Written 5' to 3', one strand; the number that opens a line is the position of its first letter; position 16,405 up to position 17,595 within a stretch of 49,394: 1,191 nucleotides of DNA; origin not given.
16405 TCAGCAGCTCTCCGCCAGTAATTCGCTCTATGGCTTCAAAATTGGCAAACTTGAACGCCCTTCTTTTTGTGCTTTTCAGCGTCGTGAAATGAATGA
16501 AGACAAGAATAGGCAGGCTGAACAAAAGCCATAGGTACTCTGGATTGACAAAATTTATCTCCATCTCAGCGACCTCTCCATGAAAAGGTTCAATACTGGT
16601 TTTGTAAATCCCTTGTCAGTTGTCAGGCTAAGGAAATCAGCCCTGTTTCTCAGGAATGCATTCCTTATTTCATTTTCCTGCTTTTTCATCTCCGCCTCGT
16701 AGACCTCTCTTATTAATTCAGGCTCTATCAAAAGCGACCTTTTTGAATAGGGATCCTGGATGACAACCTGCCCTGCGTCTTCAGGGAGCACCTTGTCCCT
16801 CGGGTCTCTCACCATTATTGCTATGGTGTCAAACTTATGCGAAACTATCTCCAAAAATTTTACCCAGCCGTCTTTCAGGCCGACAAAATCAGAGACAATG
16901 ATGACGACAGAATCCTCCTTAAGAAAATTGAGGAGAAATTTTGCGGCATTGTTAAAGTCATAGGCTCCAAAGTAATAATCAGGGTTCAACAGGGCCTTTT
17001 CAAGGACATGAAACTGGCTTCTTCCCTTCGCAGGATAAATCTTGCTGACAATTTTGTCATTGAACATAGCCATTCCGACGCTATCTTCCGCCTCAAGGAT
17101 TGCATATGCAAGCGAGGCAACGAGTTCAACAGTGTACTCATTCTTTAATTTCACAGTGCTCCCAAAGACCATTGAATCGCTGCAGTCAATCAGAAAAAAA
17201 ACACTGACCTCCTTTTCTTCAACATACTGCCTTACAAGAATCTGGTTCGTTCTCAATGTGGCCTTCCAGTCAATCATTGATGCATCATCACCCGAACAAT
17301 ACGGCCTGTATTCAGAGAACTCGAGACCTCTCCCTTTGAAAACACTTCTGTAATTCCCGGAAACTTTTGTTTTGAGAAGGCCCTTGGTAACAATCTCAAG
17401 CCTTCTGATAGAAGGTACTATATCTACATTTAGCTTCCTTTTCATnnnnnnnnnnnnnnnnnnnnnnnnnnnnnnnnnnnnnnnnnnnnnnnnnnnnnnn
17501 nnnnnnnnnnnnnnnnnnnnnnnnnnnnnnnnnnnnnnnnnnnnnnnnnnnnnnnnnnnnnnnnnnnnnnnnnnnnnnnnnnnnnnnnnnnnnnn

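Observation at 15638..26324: MoxR-DUF58-VWA ATPase module in one operon with LamG and giant glycoprotein-like surface proteins (candidate adhesin-assembly system)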

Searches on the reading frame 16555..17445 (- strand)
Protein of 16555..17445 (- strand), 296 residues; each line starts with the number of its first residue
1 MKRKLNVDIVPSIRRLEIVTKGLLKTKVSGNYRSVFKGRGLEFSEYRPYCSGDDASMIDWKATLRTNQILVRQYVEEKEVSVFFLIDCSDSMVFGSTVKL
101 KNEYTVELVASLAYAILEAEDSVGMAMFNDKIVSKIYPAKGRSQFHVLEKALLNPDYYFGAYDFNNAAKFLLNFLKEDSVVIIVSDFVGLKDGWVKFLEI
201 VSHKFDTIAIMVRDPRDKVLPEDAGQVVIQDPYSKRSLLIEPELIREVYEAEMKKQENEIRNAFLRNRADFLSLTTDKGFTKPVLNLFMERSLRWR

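Call 4: search_protein_families(library=pfam, proteins=[window:16555-17445:-], max_evalue=0.01)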
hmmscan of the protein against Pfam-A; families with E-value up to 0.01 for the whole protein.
window:16555-17445:- (296 aa): 2 families
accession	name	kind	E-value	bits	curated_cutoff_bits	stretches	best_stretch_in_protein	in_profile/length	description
PF01882.25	DUF58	-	1.7e-46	158.6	23.4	1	45-258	1-215/216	Protein of unknown function DUF58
PF13519.12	VWA_2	-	0.00012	23.1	27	1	82-187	1-106/107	von Willebrand factor type A domain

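Call 53: search_protein_families(library=ncbifam, proteins=[window:16555-17445:-], max_evalue=0.1)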
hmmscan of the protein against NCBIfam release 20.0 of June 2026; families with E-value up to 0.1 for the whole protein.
window:16555-17445:- (296 aa): 1 family
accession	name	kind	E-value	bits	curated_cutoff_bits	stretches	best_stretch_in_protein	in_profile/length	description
TIGR03157.1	cas_Csc2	equivalog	0.066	12.6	38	1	86-130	89-134/282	type I-D CRISPR-associated protein Cas7/Csc2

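Call 91: search_protein_families(library=padloc, proteins=[window:16555-17445:-], max_evalue=0.001)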
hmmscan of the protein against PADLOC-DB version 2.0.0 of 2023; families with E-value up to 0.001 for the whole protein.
window:16555-17445:- (296 aa): 0 families

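Call 93: search_solved_structures(query=window:16555-17445:-, max_evalue=0.01)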
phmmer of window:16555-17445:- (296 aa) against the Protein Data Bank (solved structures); distinct sequences matched with E-value up to 0.01: 0.
